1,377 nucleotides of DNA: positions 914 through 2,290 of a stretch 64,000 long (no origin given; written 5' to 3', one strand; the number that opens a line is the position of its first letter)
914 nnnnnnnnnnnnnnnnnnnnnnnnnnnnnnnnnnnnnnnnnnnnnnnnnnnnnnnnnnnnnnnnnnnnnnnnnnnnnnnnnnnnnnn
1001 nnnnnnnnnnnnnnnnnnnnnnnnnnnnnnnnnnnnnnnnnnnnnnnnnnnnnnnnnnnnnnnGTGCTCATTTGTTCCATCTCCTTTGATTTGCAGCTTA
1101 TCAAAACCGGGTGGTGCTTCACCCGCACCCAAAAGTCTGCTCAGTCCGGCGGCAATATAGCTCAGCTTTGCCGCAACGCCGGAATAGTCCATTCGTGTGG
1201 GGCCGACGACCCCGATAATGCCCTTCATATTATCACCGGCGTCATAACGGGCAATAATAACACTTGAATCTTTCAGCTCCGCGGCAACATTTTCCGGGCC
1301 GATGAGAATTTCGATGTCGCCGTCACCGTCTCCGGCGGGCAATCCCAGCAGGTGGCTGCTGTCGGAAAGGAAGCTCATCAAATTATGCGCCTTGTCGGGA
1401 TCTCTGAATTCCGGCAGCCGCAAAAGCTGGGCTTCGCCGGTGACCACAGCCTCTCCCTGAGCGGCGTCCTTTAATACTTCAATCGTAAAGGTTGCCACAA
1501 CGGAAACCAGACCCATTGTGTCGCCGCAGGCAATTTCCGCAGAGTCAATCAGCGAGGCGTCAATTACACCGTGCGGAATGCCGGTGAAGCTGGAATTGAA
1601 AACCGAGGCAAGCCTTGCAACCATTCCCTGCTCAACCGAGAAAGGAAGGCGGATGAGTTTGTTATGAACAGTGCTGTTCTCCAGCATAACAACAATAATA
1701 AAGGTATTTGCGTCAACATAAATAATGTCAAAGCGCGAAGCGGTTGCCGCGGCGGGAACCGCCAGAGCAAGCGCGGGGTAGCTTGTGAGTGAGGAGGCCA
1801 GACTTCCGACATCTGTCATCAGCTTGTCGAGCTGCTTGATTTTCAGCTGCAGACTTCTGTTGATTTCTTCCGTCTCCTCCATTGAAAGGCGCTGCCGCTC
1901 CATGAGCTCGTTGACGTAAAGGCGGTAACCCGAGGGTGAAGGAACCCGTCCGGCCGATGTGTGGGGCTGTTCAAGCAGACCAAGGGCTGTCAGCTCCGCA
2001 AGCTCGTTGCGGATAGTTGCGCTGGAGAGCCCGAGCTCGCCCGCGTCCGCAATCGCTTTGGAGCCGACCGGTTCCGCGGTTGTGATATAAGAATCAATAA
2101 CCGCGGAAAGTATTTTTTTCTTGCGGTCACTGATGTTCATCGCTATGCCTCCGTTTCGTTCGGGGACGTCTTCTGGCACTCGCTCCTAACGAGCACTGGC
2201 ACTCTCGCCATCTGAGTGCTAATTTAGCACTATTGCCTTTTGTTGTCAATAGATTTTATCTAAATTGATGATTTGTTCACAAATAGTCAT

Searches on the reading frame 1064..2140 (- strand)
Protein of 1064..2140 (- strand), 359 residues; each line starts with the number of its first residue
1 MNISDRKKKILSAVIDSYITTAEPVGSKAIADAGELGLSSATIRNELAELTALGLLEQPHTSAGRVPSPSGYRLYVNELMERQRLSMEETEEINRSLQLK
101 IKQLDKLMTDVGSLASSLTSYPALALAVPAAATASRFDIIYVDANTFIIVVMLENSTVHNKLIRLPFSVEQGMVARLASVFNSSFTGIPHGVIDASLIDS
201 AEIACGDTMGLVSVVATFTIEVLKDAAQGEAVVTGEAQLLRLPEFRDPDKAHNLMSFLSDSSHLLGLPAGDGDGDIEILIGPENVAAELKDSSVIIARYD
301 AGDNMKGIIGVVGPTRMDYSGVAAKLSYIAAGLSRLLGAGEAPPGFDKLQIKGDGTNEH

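Call 67: find_encoding_contigs(protein=window:1064-2140:-, flank=10000, max_places=3)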
Protein window:1064-2140:- (359 aa): 2 contigs read that carry it; 2 places shown.
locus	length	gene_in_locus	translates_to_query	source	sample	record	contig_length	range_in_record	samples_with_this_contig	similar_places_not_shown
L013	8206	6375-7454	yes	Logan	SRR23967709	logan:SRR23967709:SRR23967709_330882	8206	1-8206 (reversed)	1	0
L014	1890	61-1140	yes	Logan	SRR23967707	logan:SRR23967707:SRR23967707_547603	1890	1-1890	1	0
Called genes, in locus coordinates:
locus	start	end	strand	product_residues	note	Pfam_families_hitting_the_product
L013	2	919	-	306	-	?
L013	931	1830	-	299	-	PF14527:LAGLIDADG_WhiA, PF02650:HTH_WhiA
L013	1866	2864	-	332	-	PF01933:CofD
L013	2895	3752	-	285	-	PF03668:RapZ-like_N, PF22740:PapZ_C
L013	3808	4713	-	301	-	PF01565:FAD_binding_4, PF02873:MurB_C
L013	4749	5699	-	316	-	PF02603:Hpr_kinase_N, PF07475:Hpr_kinase_C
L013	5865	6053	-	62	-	PF00830:Ribosomal_L28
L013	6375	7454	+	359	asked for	PF03444:WHD_HrcA (weak), PF01628:HrcA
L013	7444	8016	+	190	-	PF01025:GrpE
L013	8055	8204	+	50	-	?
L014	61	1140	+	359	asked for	PF03444:WHD_HrcA (weak), PF01628:HrcA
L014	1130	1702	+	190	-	PF01025:GrpE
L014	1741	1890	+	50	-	?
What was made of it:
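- Tried and rejected: One contig ended inside dnaK (call 67).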
